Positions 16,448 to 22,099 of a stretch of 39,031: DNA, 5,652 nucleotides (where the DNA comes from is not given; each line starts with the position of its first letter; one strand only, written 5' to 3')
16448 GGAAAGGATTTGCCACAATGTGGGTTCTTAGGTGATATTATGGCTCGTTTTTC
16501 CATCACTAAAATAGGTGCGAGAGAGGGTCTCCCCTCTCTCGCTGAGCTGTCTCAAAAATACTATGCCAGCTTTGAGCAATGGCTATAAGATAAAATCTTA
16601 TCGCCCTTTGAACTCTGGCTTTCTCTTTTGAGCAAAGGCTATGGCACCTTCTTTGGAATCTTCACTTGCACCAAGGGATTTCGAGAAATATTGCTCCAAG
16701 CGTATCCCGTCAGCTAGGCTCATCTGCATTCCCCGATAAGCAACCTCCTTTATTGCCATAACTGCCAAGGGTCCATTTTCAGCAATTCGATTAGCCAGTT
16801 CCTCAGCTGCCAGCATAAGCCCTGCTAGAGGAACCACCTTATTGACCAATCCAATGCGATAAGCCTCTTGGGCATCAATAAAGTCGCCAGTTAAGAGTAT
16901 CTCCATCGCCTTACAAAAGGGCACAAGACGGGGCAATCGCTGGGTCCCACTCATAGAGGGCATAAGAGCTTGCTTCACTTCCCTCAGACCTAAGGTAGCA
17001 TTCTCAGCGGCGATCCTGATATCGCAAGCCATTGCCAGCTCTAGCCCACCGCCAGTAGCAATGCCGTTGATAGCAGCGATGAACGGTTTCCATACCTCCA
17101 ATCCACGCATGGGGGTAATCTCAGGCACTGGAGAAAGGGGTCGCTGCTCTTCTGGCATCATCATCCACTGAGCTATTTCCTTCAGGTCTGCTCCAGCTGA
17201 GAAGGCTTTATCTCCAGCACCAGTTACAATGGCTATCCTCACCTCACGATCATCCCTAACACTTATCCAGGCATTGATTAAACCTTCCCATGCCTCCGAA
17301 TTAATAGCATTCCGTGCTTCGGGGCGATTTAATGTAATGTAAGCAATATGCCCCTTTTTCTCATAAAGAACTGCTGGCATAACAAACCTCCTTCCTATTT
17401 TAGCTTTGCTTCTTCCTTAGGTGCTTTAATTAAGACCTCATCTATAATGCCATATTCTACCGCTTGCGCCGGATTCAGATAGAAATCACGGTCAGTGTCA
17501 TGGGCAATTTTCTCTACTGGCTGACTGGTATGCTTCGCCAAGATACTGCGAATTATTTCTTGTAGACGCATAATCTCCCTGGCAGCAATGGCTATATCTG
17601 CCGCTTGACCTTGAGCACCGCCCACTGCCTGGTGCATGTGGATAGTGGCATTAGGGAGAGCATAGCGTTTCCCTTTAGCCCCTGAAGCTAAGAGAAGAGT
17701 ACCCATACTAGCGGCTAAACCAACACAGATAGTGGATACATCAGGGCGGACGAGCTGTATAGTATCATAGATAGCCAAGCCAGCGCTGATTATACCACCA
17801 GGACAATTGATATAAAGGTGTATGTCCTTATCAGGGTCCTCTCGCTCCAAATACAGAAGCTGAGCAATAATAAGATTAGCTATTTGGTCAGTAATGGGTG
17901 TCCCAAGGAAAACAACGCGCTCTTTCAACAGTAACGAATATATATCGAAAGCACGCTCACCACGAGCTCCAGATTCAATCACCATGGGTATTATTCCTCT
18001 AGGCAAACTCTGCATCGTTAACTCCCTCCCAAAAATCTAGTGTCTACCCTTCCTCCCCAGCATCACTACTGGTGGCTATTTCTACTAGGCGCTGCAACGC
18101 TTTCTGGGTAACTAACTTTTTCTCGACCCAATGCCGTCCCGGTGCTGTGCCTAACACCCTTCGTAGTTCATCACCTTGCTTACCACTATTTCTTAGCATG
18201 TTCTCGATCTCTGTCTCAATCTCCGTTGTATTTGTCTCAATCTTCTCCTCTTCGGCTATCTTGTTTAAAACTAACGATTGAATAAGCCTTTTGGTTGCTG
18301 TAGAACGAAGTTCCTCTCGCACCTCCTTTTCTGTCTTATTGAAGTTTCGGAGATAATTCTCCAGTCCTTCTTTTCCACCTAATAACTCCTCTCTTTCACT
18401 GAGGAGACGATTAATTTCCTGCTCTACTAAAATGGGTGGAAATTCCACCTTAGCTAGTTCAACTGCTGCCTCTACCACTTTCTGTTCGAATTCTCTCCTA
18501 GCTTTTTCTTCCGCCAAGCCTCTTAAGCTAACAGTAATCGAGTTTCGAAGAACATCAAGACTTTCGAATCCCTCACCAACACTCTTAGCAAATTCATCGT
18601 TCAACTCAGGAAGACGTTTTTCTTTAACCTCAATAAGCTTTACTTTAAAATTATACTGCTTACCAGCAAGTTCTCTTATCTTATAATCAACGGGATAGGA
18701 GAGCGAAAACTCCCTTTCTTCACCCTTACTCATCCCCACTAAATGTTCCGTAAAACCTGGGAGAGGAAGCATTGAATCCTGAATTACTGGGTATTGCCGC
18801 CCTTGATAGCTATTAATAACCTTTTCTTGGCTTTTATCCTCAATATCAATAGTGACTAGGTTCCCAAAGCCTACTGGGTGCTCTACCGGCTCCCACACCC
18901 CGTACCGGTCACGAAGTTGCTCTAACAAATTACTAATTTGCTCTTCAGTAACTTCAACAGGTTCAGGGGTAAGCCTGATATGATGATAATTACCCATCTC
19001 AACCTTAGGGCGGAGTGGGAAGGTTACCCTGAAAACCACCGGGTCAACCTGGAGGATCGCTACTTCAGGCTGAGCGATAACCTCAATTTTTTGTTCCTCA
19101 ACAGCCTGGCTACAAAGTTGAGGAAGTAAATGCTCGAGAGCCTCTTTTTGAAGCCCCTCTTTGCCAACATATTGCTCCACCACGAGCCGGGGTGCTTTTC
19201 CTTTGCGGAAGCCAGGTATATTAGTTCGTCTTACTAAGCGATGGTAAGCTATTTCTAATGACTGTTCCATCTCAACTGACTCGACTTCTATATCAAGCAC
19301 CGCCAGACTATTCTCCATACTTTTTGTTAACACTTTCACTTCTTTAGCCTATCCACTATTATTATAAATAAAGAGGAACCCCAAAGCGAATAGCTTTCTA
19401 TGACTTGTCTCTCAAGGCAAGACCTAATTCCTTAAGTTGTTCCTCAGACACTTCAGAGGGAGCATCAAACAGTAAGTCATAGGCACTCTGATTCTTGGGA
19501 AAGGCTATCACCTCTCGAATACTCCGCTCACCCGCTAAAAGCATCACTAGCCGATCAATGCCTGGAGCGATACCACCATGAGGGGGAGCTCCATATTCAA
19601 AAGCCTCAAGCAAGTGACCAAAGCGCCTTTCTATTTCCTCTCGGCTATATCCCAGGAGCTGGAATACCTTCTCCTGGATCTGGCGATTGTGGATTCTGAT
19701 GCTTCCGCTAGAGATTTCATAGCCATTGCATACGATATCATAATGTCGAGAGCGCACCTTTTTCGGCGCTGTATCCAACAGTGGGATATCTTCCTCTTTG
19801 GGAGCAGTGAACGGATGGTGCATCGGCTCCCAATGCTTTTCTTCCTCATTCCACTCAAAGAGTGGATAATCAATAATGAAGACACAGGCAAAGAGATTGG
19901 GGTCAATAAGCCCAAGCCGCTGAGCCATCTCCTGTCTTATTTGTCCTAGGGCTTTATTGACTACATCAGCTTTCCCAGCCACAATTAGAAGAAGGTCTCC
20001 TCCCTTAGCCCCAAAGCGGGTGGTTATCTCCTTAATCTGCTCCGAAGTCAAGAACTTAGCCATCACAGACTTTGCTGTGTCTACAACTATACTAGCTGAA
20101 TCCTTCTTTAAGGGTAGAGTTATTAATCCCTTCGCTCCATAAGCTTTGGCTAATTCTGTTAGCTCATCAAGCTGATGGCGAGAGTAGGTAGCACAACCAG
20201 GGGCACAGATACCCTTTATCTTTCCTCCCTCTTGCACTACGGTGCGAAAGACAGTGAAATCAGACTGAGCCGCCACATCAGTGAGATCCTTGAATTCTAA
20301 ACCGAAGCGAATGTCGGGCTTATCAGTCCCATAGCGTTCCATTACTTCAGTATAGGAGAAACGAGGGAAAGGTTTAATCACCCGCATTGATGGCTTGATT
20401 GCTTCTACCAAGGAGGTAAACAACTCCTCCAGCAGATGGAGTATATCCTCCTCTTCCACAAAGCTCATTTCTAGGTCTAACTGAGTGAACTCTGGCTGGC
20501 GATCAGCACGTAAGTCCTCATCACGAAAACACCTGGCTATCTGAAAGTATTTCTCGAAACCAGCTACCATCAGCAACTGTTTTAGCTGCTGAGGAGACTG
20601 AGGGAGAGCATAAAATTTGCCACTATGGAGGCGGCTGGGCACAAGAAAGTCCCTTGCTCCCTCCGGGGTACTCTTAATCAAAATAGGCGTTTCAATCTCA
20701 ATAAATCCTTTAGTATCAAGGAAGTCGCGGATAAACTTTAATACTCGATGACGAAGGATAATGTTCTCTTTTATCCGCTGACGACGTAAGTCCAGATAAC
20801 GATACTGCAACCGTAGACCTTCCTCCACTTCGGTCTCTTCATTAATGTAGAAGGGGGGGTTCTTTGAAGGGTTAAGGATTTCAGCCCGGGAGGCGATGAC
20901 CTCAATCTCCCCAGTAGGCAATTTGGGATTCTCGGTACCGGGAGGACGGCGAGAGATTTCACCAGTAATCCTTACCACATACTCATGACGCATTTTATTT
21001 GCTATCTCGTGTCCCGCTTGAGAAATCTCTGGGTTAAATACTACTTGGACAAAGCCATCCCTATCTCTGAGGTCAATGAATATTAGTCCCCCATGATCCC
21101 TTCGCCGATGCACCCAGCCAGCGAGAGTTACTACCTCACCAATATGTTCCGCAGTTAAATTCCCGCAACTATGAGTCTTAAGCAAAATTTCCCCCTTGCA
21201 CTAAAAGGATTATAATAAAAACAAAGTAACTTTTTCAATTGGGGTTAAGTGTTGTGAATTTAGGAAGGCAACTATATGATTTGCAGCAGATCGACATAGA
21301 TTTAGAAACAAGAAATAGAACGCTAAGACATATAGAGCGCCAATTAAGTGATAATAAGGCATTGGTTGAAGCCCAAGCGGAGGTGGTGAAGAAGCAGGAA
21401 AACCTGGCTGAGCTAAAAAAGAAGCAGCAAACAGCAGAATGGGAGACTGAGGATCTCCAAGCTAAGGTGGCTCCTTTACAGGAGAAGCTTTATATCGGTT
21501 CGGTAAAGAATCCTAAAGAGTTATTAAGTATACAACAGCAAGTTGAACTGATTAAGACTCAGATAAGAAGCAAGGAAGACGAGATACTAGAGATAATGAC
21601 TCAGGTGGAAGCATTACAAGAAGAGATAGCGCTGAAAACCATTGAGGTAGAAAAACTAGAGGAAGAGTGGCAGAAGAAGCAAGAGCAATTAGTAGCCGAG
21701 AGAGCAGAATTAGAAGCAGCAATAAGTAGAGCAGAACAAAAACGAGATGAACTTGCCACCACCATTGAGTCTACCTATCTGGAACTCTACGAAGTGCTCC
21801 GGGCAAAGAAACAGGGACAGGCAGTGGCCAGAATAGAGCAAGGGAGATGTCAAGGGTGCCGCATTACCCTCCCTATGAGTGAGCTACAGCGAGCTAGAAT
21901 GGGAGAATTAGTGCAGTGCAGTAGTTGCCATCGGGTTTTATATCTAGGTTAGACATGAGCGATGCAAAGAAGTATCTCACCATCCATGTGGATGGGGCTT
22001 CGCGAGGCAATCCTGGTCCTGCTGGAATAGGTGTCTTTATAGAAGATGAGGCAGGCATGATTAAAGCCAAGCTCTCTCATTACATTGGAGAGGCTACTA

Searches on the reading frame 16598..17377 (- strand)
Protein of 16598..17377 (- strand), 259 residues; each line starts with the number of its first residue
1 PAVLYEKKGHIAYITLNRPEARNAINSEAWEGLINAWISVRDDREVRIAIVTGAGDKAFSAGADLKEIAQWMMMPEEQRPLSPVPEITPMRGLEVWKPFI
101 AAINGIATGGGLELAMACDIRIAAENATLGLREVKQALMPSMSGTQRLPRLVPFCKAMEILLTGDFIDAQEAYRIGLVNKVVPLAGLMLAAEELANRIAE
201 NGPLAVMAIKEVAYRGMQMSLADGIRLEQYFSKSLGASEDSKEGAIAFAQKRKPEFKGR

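Call 23: search_protein_families(library=pfam, proteins=[window:16598-17377:-], max_evalue=0.0001)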
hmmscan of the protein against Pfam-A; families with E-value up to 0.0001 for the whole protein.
window:16598-17377:- (259 aa): 2 families
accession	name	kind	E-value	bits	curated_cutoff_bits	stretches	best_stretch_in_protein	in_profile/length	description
PF00378.25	ECH_1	-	1.4e-65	221.5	27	1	7-258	2-250/251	Enoyl-CoA hydratase/isomerase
PF16113.10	ECH_2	-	1.5e-30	107.3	27.2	1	12-195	2-185/335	Enoyl-CoA hydratase/isomerase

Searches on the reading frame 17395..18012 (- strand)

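Call 23: search_protein_families(library=pfam, proteins=[window:17395-18012:-], max_evalue=0.0001)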
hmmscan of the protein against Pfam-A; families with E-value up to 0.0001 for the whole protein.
window:17395-18012:- (205 aa): 1 family
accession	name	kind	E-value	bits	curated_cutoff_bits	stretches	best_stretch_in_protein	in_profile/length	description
PF00574.28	CLP_protease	-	9.2e-78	260.7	20.2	1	17-194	2-179/182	Clp protease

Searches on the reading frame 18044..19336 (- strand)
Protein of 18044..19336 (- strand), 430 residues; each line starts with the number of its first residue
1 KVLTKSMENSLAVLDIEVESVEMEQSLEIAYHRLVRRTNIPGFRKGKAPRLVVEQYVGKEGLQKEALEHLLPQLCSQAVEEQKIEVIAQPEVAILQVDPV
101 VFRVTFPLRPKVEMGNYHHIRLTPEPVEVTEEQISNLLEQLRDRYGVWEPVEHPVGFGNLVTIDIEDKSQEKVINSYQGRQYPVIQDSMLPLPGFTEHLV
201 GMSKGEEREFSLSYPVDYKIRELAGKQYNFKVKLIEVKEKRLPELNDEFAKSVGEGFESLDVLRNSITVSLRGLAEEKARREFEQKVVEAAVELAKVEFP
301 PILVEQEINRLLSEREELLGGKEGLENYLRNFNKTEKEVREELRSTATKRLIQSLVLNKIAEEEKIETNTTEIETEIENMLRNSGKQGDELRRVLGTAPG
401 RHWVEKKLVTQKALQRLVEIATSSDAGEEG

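Call 23: search_protein_families(library=pfam, proteins=[window:18044-19336:-], max_evalue=0.0001)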
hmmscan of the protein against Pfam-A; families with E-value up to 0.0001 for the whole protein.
window:18044-19336:- (430 aa): 3 families
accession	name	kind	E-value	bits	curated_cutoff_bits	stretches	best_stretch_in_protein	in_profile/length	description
PF05697.18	Trigger_N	-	1.6e-33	116.4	22.2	1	4-141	5-144/144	Bacterial trigger factor protein (TF)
PF05698.19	Trigger_C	-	2.3e-25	90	22.7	1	259-419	1-162/162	Bacterial trigger factor protein (TF) C-terminus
PF00254.34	FKBP_C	-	2.4e-05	25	21.1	1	159-234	9-93/94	FKBP-type peptidyl-prolyl cis-trans isomerase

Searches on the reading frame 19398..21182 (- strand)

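Call 23: search_protein_families(library=pfam, proteins=[window:19398-21182:-], max_evalue=0.0001)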
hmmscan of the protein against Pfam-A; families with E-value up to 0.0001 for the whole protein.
window:19398-21182:- (594 aa): 3 families
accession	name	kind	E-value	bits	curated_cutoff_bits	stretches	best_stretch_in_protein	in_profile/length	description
PF00152.25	tRNA-synt_2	-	2.6e-123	411.5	25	1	121-565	2-308/308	tRNA synthetases class II (D, K and N)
PF02938.19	GAD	-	7.3e-22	77.9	23.4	1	312-412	1-95/95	GAD domain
PF01336.31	tRNA_anti-codon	-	1.5e-19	70.2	27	1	18-103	1-75/75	OB-fold nucleic acid binding domain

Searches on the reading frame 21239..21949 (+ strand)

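Call 23: search_protein_families(library=pfam, proteins=[window:21239-21949:+], max_evalue=0.0001)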
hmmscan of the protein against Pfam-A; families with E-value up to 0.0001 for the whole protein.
window:21239-21949:+ (237 aa): 2 families
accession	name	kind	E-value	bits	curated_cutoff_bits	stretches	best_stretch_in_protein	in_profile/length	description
PF24481.2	CT398_CC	-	6e-15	56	27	1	18-191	4-179/180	CT398-like coiled coil hairpin domain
PF02591.20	Zn_ribbon_9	-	1.9e-07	31.5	29.1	1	203-234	1-33/33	C4-type zinc ribbon domain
